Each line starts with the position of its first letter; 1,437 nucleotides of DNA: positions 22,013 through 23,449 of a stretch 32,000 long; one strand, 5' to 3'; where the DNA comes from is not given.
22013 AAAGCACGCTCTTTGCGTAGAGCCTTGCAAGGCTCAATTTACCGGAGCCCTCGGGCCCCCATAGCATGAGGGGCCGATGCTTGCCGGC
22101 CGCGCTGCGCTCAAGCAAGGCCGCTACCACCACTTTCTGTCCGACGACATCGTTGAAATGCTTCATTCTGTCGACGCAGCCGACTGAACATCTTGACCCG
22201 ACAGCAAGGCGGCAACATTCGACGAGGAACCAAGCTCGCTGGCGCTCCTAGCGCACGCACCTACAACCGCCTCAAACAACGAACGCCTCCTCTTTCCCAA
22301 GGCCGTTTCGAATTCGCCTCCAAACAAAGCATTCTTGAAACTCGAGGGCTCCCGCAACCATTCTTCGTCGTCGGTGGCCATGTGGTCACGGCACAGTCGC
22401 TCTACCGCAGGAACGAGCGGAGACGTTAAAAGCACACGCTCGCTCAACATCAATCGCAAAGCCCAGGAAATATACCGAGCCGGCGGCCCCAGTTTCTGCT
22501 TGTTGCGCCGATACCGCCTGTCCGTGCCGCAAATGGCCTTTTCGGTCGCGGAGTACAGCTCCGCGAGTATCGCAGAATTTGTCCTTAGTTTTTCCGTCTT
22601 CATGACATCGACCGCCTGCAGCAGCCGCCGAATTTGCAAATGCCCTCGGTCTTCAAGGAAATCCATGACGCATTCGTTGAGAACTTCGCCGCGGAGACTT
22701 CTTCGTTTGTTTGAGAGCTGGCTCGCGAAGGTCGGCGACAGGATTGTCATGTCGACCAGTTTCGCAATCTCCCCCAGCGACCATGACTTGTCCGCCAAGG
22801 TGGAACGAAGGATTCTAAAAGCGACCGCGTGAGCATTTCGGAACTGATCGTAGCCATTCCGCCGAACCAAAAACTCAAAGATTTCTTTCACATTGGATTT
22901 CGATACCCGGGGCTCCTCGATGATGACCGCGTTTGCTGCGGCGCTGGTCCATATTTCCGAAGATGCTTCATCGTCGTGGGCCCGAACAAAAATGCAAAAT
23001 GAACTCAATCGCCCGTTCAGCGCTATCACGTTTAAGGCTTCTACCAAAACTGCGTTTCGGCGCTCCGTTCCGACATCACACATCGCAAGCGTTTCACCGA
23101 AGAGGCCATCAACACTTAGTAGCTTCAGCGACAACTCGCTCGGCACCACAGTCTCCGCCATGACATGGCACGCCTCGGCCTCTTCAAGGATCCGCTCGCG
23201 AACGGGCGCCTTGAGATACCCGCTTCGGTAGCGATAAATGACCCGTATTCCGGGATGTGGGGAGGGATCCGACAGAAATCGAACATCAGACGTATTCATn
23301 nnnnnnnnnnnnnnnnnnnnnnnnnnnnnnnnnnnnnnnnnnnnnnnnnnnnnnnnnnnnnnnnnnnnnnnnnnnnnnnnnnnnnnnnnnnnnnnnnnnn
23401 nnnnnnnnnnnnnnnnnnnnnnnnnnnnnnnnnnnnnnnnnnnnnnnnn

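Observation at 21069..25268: Accessory operon resembling a complete clamp loader (DnaX-like, delta-like, delta-prime-like) in a defence-island setting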

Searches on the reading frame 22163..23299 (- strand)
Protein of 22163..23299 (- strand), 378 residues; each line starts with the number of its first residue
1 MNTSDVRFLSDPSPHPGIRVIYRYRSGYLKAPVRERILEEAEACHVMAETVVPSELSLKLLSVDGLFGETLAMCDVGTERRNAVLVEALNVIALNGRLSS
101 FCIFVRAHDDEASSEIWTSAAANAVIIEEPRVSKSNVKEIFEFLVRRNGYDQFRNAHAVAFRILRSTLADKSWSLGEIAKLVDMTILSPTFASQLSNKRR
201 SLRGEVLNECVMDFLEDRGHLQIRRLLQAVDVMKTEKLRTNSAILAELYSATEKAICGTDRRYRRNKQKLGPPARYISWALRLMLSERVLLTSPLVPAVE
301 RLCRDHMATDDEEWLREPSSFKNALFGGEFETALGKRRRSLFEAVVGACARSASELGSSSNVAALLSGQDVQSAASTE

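Call 3: search_protein_families(library=pfam, proteins=[window:22163-23299:-], max_evalue=1)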
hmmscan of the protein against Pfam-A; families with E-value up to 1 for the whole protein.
window:22163-23299:- (378 aa): 2 families
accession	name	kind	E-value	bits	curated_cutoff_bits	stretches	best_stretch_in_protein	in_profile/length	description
PF11843.13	DUF3363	-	0.035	13.6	28.4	1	299-376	218-295/375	Protein of unknown function (DUF3363)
PF24741.1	AlkZ-rel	-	0.21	11.5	26.5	1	210-276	106-172/221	AlkZ related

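Call 4: search_protein_families(library=padloc, proteins=[window:22163-23299:-], max_evalue=1)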
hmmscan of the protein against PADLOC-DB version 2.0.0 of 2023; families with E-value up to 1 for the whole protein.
window:22163-23299:- (378 aa): 0 families

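Call 5: search_protein_families(library=ncbifam, proteins=[window:22163-23299:-], max_evalue=1)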
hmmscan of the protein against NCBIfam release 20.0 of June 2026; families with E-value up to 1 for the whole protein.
window:22163-23299:- (378 aa): 0 families

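Call 9: search_solved_structures(query=window:22163-23299:-, max_evalue=10)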
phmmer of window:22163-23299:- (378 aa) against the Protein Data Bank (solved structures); distinct sequences matched with E-value up to 10: 0.

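Call 19: find_homologous_proteins(query=window:22163-23299:-, max_evalue=0.001)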
Query window:22163-23299:- (378 aa): 3 proteins with E <= 0.001 among 5300 candidates.
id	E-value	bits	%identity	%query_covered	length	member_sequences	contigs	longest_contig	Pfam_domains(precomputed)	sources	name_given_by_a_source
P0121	2.2e-243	825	100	100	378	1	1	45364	-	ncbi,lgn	-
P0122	5.8e-90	320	62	67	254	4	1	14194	-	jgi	jgi:hypothetical protein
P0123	5.4e-70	254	41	94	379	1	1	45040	-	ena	-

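Call 28: find_homologous_proteins(query=A4, max_evalue=0.001)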
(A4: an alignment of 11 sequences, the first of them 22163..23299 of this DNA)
Query A4 (11 sequences) (378 aa, profile of the alignment): 4 proteins with E <= 0.001 among 8000 candidates.
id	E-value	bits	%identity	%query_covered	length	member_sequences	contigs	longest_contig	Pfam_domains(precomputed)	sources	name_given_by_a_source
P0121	1.0e-123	431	100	100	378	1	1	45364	-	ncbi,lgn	-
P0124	3.6e-94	334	24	78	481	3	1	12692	-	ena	-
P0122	2.4e-78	282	62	67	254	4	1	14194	-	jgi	jgi:hypothetical protein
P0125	5.6e-64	235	31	8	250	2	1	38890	-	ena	-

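Call 40: predict_structure(alignment_id=A5)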
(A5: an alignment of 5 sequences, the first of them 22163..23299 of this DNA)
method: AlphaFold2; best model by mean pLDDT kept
length: 378 residues; sequences in the alignment: 5
mean_pLDDT: 50.5   pTM: 0.40
mean pLDDT of the five models: 50.5, 49.0, 48.7, 46.7, 42.4
residues with pLDDT >= 90: 0; 70-90: 57; 50-70: 118; < 50: 203
segments of 3 or more residues with pLDDT < 50: 1-4, 43-53, 61-80, 188-206, 218-225, 234-246, 256-378
pLDDT, mean of each block of 10 residues (from residue 1): 55 60 67 70 42 50 36 44 61 61 64 67 74 77 73 65 69 69 54 35 46 49 49 47 49 49 41 37 34 36 34 33 32 40 41 41 34 29
secondary structure, 60 per line:
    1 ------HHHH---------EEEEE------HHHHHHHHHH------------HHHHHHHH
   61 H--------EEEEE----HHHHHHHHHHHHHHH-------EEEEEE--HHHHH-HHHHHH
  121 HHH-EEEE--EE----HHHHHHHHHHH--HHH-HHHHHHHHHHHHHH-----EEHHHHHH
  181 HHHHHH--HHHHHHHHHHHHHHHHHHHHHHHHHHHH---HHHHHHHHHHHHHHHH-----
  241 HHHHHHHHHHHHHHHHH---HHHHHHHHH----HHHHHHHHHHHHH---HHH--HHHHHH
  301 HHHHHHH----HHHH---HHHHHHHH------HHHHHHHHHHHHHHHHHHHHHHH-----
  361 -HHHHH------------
elements in order: H7-10 E20-24 H31-40 H53-61 E70-74 H79-93 E101-106 H109-113 H115-123 E125-128 H137-147 H154-167 H175-186 H189-216 H220-235 H241-257 H261-269 H274-286 H295-307 H312-315 H319-326 H333-355 H362-366

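Call 45: search_protein_representatives(alignment_id=A5)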
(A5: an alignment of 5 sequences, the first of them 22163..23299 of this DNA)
Query: 5 sequences, 376 profile positions. Proteins with E-value up to 0.001 (for the whole library): 195; up to 1e-10: 135; up to 1e-30: 28. The best 150 are listed.
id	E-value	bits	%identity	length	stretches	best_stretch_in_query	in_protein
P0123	4.5e-177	605.1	-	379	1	1-375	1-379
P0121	4.1e-174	595.4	-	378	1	1-376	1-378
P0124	2.1e-148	510.8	-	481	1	1-375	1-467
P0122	1.0e-124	432.8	-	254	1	123-376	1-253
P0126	3.8e-85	302.5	-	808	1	2-350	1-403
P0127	7.9e-85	301.5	-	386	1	2-322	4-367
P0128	5.8e-82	292.1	-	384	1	3-356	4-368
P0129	3.5e-59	217.1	-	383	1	1-347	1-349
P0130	9.1e-58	212.5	-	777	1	2-351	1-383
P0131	3.2e-56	207.4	-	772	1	2-350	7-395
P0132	2.0e-54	201.5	-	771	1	2-351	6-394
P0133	7.6e-52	193.0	-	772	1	19-345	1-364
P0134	9.3e-48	179.5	-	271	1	2-247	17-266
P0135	1.7e-47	178.7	-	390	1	1-326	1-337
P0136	1.6e-46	175.5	-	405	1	2-308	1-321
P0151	5.8e-29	117.6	-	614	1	2-348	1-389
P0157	7.8e-27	110.7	-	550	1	2-306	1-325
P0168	2.3e-23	99.3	-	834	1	2-306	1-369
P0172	5.4e-23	98.0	-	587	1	3-307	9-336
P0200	4.2e-17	78.6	-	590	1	15-345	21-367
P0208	4.0e-16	75.4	-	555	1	13-221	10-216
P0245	1.5e-11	60.3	-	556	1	2-225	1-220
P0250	2.1e-11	59.9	-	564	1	2-342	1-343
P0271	2.2e-08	49.9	-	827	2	53-285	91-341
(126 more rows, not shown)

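Call 52: fold_search(model_id=the predicted structure, library=pdb)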
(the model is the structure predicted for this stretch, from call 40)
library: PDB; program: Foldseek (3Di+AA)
matches with E <= 10: 1302; with E <= 0.001: 7
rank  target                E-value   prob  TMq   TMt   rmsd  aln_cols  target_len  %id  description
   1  7jgr_G                1.5e-04  1.00  0.25  0.25  16.4       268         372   14  Structure of Drosophila ORC bound to DNA (84 bp) and Cdc6 (released 2020-09-09)
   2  8vaq_C                3.5e-04  0.99  0.28  0.28  17.3       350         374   11  Structure of the E. coli clamp loader bound to the beta clamp in a Closed-DNA1 conformation (released 2024-03-27)
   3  3zh9                  4.4e-04  0.99  0.27  0.30  12.6       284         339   15  Bacillus subtilis DNA clamp loader delta protein (YqeN) (released 2013-04-03)
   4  8fs5_E                5.0e-04  0.99  0.26  0.28  14.0       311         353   14  Structure of S. cerevisiae Rad24-RFC loading the 9-1-1 clamp onto a 10-nt gapped DNA in step 3 (open 9-1-1 and stably  (released 2023-06-14)
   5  1iqp_C                5.0e-04  0.97  0.20  0.23  17.2       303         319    9  Crystal Structure of the Clamp Loader Small Subunit from Pyrococcus furiosus (released 2001-09-19)
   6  8gj1_D                7.4e-04  0.97  0.26  0.26  16.7       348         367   11  E. coli clamp loader with open clamp on primed template DNA (form 2) (released 2024-03-27)
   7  7st9_E                8.8e-04  0.99  0.26  0.27  14.3       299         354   11  Open state of Rad24-RFC:9-1-1 bound to a 5' ss/dsDNA junction (released 2022-03-23)
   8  8giy_D                1.2e-03  0.99  0.29  0.30  16.4       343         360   12  E. coli clamp loader with closed clamp (released 2024-03-27)
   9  3glf_D                1.2e-03  0.99  0.29  0.30  17.1       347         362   11  Crystal Structure of the Ecoli Clamp Loader Bound to Primer-Template DNA (released 2009-05-26)
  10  8gj0_D                1.2e-03  0.99  0.29  0.30  16.8       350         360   11  E. coli clamp loader with open clamp on primed template DNA (form 1) (released 2024-03-27)
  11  8fs4_E                1.3e-03  0.99  0.28  0.30  13.7       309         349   13  Structure of S. cerevisiae Rad24-RFC loading the 9-1-1 clamp onto a 10-nt gapped DNA in step 2 (open 9-1-1 ring and fl (released 2023-06-14)
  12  8giz_B                1.3e-03  0.98  0.26  0.27  16.6       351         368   12  E. coli clamp loader with open clamp (released 2024-03-27)
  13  8vap_D                1.3e-03  0.97  0.22  0.23  16.9       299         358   11  Structure of the E. coli clamp loader bound to the beta clamp in a Fully-Open conformation (released 2024-03-27)
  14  8vap_C                1.4e-03  0.96  0.22  0.22  17.4       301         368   13  Structure of the E. coli clamp loader bound to the beta clamp in a Fully-Open conformation (released 2024-03-27)
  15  7thj_B                1.6e-03  0.99  0.29  0.33  14.0       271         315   11  Structure of the yeast clamp loader (Replication Factor C RFC) bound to the sliding clamp (Proliferating Cell Nuclear  (released 2022-02-16)
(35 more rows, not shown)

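Call 55: search_solved_structures(query=A6, max_evalue=10, show_alignments=2)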
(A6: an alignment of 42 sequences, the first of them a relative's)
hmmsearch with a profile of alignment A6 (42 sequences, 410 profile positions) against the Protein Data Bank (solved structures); distinct sequences matched with E-value up to 10: 0.

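Call 57: search_protein_families(library=pfam, proteins=[P0151, P0157, P0172, P0200, P0208, P0245, P0250, P0126, P0168, P0271], max_evalue=0.001)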
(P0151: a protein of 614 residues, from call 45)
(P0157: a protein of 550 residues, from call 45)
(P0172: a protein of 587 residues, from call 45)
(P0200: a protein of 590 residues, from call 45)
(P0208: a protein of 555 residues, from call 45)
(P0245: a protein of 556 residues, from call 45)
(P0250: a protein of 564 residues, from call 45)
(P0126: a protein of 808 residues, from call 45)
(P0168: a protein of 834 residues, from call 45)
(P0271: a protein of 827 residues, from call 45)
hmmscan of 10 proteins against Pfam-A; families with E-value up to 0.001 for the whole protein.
P0151 (614 aa): 6 families
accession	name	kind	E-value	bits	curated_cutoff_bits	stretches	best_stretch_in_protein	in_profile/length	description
PF13177.12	DNA_pol3_delta2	-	2.4e-17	63.8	27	1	437-594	2-159/161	DNA polymerase III, delta subunit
PF13401.12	AAA_22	-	1.1e-06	29.4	27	1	453-574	4-123/130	AAA domain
PF13191.12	AAA_16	-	1.5e-06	29.3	32.6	1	439-557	7-153/167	AAA ATPase domain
PF07728.20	AAA_5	-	3.1e-06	27.7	22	0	456-481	1-26/139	AAA domain (dynein-related subfamily)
PF00004.35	AAA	-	6.9e-06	27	21.2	1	457-587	1-123/131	ATPase family associated with various cellular activities (AAA)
PF05496.18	RuvB_N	-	9.6e-06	25.9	27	0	440-481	22-60/159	Holliday junction DNA helicase RuvB P-loop domain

P0157 (550 aa): 2 families
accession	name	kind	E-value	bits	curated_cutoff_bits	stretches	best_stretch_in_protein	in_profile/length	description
PF13177.12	DNA_pol3_delta2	-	5.1e-08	33.5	27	1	428-495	2-67/161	DNA polymerase III, delta subunit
PF13191.12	AAA_16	-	7.5e-05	23.7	32.6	1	426-488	3-63/167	AAA ATPase domain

P0172 (587 aa): 3 families
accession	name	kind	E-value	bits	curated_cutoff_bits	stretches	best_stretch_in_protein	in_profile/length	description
PF13177.12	DNA_pol3_delta2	-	1.1e-10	42.1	27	1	447-570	2-124/161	DNA polymerase III, delta subunit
PF05496.18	RuvB_N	-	0.00012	22.3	27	1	437-490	2-59/159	Holliday junction DNA helicase RuvB P-loop domain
PF13401.12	AAA_22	-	0.00043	21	27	0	463-567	4-101/130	AAA domain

P0200 (590 aa): 1 family
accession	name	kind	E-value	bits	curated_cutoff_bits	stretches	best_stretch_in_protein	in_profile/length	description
PF13177.12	DNA_pol3_delta2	-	8.8e-14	52.2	27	1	431-586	2-159/161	DNA polymerase III, delta subunit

P0208 (555 aa): 2 families
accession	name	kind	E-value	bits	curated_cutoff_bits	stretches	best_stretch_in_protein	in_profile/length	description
PF13177.12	DNA_pol3_delta2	-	2.2e-22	80.2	27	1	391-550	2-159/161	DNA polymerase III, delta subunit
PF16844.10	DIMCO_N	-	0.00042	21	36.7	0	364-400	7-43/91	Dinitrogenase iron-molybdenum cofactor, N-terminal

P0245 (556 aa): 1 family
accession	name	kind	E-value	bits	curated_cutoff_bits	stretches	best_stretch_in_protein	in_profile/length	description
PF13177.12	DNA_pol3_delta2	-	3.5e-21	76.3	27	1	393-554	2-156/161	DNA polymerase III, delta subunit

P0250 (564 aa): 2 families
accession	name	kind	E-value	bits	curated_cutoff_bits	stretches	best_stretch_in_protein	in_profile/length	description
PF13177.12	DNA_pol3_delta2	-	9.5e-20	71.6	27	1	396-553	4-159/161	DNA polymerase III, delta subunit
PF00004.35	AAA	-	3.3e-05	24.8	21.2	1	414-546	1-123/131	ATPase family associated with various cellular activities (AAA)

P0126 (808 aa): 1 family
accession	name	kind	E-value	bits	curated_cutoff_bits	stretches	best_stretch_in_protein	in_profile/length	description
PF13177.12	DNA_pol3_delta2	-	5.5e-11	43.2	27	1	470-628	6-160/161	DNA polymerase III, delta subunit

P0168 (834 aa): 1 family
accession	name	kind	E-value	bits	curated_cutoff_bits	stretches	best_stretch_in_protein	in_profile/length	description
PF13177.12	DNA_pol3_delta2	-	4.7e-13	49.9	27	1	514-653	20-160/161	DNA polymerase III, delta subunit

P0271 (827 aa): 1 family
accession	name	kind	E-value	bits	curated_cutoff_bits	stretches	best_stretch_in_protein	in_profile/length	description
PF13177.12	DNA_pol3_delta2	-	3.4e-13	50.3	27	1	474-629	2-160/161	DNA polymerase III, delta subunit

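Call 68: search_dna_similar(query=window:22163-23299:-, collection=plasmids, mode=protein, max_evalue=0.001, max_rows=30)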
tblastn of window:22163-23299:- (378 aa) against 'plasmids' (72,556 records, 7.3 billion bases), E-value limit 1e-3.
No match.

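Call 75: search_protein_families(library=phrogs, proteins=[window:22163-23299:-], max_evalue=0.01)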
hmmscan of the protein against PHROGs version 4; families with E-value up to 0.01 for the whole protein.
window:22163-23299:- (378 aa): 0 families
